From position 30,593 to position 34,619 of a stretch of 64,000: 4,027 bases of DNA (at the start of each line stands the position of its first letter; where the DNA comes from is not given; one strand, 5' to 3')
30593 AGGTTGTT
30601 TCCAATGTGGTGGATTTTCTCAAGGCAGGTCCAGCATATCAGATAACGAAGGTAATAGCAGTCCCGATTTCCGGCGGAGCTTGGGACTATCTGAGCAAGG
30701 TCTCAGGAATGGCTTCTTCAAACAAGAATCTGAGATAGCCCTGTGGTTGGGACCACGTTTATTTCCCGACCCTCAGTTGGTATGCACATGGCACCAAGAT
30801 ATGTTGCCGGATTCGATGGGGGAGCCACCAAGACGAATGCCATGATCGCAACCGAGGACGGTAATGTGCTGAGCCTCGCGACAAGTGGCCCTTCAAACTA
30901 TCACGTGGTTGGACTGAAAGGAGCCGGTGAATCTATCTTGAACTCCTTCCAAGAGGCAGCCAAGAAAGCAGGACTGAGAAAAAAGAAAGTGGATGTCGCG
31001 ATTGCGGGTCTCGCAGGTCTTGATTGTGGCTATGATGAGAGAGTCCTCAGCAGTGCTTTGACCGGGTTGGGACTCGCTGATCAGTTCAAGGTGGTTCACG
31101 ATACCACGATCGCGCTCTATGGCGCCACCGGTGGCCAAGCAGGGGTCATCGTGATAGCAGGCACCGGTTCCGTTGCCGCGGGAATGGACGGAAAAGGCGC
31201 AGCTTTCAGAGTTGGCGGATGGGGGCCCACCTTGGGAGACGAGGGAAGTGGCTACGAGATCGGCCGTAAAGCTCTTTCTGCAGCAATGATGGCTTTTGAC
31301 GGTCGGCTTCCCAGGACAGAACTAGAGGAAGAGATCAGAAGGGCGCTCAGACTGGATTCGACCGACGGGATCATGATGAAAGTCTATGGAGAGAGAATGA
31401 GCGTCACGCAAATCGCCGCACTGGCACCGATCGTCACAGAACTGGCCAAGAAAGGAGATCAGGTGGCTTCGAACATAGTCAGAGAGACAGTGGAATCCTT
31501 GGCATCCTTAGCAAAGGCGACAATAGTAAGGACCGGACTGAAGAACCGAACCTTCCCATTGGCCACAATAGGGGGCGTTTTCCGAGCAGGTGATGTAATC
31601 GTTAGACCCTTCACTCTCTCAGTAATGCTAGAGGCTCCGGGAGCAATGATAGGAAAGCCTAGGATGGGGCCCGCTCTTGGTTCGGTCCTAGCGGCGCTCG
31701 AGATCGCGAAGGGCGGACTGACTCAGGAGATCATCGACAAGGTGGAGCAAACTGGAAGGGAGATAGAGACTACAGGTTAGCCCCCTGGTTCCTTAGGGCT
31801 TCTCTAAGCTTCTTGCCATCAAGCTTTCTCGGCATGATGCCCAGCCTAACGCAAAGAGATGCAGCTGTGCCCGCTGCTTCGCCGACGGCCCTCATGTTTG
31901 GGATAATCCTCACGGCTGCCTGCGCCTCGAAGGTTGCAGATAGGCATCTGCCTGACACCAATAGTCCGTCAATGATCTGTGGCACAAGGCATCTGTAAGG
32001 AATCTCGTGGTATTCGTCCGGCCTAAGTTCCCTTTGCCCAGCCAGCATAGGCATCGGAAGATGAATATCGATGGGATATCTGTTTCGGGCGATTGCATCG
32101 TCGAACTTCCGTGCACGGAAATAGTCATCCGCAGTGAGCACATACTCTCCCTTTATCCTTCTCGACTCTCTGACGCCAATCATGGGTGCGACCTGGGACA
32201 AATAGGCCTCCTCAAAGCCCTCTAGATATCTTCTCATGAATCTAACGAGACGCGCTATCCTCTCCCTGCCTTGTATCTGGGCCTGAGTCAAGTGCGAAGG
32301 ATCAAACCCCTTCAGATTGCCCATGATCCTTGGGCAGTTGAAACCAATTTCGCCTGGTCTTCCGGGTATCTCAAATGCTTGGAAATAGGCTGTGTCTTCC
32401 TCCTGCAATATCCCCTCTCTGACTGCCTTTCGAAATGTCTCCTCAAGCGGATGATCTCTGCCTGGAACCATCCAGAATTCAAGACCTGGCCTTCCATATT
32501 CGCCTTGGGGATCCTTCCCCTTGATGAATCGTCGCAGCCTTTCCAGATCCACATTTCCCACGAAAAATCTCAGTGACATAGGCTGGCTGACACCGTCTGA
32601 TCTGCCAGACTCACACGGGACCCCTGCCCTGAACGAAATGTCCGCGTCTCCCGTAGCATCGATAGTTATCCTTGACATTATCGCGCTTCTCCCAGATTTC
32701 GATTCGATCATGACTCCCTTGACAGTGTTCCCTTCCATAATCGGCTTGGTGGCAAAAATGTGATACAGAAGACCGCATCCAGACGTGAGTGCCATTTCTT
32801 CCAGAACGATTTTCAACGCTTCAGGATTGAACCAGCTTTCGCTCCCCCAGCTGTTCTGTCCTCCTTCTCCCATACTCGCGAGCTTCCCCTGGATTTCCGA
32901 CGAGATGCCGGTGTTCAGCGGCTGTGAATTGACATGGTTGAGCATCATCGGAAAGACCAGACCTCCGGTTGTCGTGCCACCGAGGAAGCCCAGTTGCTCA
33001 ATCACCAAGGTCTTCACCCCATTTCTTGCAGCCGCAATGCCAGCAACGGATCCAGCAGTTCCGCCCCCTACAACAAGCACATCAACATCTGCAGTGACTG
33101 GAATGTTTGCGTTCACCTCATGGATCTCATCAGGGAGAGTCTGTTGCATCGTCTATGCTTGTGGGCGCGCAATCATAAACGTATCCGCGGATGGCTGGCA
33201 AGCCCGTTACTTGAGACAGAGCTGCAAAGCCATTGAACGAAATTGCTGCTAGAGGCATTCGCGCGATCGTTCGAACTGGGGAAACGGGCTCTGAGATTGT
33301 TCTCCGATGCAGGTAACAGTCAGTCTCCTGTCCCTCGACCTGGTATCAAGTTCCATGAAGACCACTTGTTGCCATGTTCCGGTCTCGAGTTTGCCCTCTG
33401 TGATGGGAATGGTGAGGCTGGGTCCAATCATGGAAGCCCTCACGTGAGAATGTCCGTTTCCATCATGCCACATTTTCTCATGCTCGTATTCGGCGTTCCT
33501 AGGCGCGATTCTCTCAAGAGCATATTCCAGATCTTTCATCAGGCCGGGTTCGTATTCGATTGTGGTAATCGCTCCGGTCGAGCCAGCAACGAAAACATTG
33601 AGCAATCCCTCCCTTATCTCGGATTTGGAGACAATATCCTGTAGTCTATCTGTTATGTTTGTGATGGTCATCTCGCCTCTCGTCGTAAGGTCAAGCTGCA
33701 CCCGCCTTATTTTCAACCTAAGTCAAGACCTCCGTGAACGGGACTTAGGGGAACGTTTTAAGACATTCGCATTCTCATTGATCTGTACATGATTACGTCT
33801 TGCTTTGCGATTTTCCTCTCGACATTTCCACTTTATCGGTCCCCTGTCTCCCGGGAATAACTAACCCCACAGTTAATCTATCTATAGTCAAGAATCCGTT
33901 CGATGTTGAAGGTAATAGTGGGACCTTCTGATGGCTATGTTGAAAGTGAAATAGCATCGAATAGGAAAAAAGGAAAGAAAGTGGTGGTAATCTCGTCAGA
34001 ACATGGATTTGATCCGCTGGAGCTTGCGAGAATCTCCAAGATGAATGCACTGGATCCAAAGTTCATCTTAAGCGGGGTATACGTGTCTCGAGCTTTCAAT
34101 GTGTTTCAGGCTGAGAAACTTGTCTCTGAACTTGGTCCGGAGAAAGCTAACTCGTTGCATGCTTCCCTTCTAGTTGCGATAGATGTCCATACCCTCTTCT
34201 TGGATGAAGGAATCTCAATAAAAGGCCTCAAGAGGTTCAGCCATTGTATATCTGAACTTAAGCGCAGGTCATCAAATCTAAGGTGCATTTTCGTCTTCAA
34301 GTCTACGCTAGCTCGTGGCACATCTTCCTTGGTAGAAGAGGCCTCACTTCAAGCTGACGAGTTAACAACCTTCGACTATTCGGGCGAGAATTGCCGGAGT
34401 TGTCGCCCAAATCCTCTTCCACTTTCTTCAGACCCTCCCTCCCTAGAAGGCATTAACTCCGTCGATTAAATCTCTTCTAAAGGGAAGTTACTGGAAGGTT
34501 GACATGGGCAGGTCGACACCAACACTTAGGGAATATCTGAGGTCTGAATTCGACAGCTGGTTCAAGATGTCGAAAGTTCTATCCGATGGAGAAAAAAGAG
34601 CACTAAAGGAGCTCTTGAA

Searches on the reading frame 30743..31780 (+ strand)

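Call 37: search_protein_families(library=ncbifam, proteins=[window:30743-31780:+], max_evalue=0.00001)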
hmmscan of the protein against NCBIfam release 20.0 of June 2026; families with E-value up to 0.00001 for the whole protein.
window:30743-31780:+ (345 aa): 1 family
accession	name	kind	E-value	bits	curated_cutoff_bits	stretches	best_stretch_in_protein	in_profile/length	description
NF046058.1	NagK_SO3507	equivalog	1e-36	127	370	1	22-279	12-259/295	N-acetylglucosamine kinase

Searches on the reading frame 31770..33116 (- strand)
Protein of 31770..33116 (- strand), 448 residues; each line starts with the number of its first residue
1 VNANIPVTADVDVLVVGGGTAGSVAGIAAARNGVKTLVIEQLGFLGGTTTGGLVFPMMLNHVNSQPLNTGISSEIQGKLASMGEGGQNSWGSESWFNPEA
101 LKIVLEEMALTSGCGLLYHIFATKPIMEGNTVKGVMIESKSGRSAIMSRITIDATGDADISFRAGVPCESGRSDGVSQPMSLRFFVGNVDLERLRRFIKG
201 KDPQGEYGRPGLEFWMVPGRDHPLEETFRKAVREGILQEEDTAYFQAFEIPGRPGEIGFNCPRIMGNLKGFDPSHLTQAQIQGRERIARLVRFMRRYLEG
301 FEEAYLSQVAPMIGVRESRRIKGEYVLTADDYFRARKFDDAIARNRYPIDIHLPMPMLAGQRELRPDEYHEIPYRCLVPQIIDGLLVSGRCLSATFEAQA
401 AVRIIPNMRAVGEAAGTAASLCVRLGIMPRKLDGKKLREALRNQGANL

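Call 37: search_protein_families(library=ncbifam, proteins=[window:31770-33116:-], max_evalue=0.00001)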
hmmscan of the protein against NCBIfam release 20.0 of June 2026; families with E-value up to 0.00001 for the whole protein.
window:31770-33116:- (448 aa): 12 families
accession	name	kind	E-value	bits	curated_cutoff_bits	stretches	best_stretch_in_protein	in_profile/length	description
NF041080.1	DGGGPL_reductase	equivalog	3.9e-11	42.5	580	1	12-167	3-164/447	digeranylgeranylglycerophospholipid reductase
TIGR02032.1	GG-red-SF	subfamily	9.1e-11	42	158.8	1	12-157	2-147/297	geranylgeranyl reductase family protein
TIGR00292.1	TIGR00292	equivalog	2e-07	30.5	148.3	1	9-61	20-73/254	sulfide-dependent adenosine diphosphate thiazole synthase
NF009478.0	PRK12844.1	equivalog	2.1e-07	29.7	789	1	8-50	6-48/559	3-ketosteroid-delta-1-dehydrogenase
NF041160.1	DGGPL_Thplmales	equivalog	5.4e-07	28.9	780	1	10-78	3-72/396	digeranylgeranylglycerophospholipid reductase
NF004789.0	PRK06134.1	subfamily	6.8e-07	28.2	747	1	4-53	6-57/581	FAD-dependent oxidoreductase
NF009477.0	PRK12843.1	equivalog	8.9e-07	27.7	758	1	7-50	13-56/578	FAD-dependent oxidoreductase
NF009473.0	PRK12835.1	subfamily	3.6e-06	25.7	837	1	9-50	10-51/585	FAD-binding protein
NF005882.1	PRK07843.1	equivalog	3.7e-06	25.6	788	1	11-50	2-41/547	3-oxosteroid 1-dehydrogenase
NF004834.1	PRK06185.1-3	subfamily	5.6e-06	25.4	500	0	10-42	7-39/420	FAD-dependent oxidoreductase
NF009476.0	PRK12839.1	equivalog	6.9e-06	24.5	940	0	7-50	5-48/572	FAD-dependent oxidoreductase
NF053677.1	Desat2ChcC2Cyan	equivalog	9.7e-06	24.2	900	0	11-50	1-40/558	4-oxocyclohex-2-ene-1-carboxylate 5-dehydrogenase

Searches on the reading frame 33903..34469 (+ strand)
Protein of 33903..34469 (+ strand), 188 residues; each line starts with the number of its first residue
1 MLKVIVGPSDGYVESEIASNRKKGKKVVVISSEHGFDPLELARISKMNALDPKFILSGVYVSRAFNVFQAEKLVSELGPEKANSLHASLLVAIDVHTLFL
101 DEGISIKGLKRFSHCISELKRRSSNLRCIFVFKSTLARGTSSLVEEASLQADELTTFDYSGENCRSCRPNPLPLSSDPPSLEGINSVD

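Call 15: search_protein_families(library=pfam, proteins=[window:33903-34469:+])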
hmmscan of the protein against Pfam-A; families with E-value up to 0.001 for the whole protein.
window:33903-34469:+ (188 aa): 1 family
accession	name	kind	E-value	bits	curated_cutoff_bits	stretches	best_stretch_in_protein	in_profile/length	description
PF08423.17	Rad51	-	0.00045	20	22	1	25-91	61-127/244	Rad51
